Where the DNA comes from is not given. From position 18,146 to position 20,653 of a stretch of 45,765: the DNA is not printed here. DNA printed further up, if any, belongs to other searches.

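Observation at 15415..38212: A 22.8-kb six-gene operon reads as a greatly enlarged type IV filament tip module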

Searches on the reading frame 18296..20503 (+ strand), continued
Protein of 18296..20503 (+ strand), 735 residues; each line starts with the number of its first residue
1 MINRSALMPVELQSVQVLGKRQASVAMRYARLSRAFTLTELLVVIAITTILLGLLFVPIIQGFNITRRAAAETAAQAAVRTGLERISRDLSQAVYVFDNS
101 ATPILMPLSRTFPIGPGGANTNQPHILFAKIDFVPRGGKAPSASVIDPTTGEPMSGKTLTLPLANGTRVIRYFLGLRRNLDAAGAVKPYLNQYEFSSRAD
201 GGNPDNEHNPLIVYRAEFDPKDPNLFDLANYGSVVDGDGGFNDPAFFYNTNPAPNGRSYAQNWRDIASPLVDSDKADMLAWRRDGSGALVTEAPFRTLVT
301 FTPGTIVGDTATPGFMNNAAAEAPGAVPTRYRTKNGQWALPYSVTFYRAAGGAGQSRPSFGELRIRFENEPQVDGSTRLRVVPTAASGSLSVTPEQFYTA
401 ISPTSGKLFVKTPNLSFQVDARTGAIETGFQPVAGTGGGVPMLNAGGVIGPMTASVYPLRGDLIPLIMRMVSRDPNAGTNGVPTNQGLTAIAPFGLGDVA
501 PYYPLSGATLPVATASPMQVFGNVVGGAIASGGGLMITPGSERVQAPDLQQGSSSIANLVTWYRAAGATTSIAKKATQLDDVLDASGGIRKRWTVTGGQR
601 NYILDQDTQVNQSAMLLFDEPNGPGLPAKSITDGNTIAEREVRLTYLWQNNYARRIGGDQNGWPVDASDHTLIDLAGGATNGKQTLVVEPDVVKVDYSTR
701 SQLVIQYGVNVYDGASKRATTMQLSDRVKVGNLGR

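Call 62: search_solved_structures(query=A2, max_evalue=5)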
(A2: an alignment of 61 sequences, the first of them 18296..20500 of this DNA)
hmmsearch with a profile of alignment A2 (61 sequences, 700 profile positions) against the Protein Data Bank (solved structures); distinct sequences matched with E-value up to 5: 15.
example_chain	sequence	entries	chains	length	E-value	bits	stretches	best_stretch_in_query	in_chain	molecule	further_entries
7tgg_A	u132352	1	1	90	1.7e-05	26.9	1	9-46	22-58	Geopilin domain 1 protein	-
9egp_A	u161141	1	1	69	3.1e-05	26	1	10-34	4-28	Geopilin domain 1 protein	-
9laa_A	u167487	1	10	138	0.0006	21.7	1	9-34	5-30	Type IV pilin protein PilA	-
2m7g_A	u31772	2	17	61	0.0078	18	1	17-47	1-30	Geopilin domain 1 protein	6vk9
8p3b_A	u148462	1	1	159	0.032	16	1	17-35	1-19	Fimbrial protein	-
1ay2_A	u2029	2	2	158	0.051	15.4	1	17-35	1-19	TYPE 4 PILIN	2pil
9lab_B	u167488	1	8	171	0.063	15.1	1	12-32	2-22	MSHA major pilin subunit MshA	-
8pfb_G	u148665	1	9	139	0.25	13.1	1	17-54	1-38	Type IV pilin PilE1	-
1oqw_A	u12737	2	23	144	0.27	13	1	17-34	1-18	Fimbrial protein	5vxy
8tj2_C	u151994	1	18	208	0.5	12.1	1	17-35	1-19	Type IV major pilin protein PilA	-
2hi2_A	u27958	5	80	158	0.55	11.9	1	17-35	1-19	Fimbrial protein | PilA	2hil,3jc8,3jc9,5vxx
3sok_A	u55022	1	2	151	0.57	11.9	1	17-34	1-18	Fimbrial protein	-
6xxd_A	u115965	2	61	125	0.74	11.5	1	17-38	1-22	PilA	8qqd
5kua_A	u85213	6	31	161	1.4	10.6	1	17-35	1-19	pilin | Neisseria meningitidis PilE variant SB-GATDH | Neisseria meningitidis PilE, SB-DATDH variant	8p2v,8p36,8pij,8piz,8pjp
8tob_GA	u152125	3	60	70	1.5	10.5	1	18-39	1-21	Fimbrial protein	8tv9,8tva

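Call 67: search_protein_families(library=ncbifam, alignment_id=A2, max_evalue=0.01)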
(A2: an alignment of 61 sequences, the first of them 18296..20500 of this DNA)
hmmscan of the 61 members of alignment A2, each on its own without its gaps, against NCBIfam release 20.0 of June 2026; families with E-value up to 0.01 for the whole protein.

A. member 1, window:18296-20500:+ (735 aa): 4 families
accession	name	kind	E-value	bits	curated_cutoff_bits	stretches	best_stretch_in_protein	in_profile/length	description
NF038304.1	EPS_HpsC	equivalog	1.9e-09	37.6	200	1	27-103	14-90/318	hormogonium polysaccharide secretion pseudopilin HpsC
TIGR02599.1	TIGR02599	subfamily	3.3e-05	23.3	256.5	1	35-94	1-60/361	Verru_Chthon cassette protein C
NF040999.1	pilin_ComGC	equivalog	0.00055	20.1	75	1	34-66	2-33/84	competence type IV pilus major pilin ComGC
TIGR02532.1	IV_pilin_GFxxxE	domain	0.0019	18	16.3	1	34-55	2-23/24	prepilin-type N-terminal cleavage/methylation domain-containing protein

B. families by the number of members that match (of 61 scanned): 19 families
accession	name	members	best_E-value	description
NF038304.1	EPS_HpsC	60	1.8e-09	hormogonium polysaccharide secretion pseudopilin HpsC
TIGR02532.1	IV_pilin_GFxxxE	56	5e-07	prepilin-type N-terminal cleavage/methylation domain-containing protein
TIGR02599.1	TIGR02599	51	6.7e-08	Verru_Chthon cassette protein C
NF040999.1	pilin_ComGC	46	6.4e-05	competence type IV pilus major pilin ComGC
TIGR02596.1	TIGR02596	41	1.2e-05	Verru_Chthon cassette protein D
TIGR01708.2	typeII_sec_gspH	36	2.6e-05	type II secretion system minor pseudopilin GspH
NF041002.1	pilin_ComGF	27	1.1e-05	competence type IV pilus minor pilin ComGF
NF040982.1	ComGD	23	0.00029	competence type IV pilus minor pilin ComGD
NF041013.1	T4P_ComGE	21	1.4e-06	competence type IV pilus minor pilin ComGE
TIGR01710.1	typeII_sec_gspG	21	0.00026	type II secretion system major pseudopilin GspG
NF007862.0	PRK10574.1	19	0.00025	prepilin peptidase-dependent pilin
NF041775.1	typeIV_PilA_Myxo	9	0.00071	type IV pilin protein PilA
NF006453.0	PRK08808.1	6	0.00025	type II secretion system protein J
NF007848.0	PRK10557.1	5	0.00012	prepilin peptidase-dependent protein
NF007800.0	PRK10506.1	3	0.0015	prepilin peptidase-dependent protein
TIGR01711.1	gspJ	2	0.0021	type II secretion system minor pseudopilin GspJ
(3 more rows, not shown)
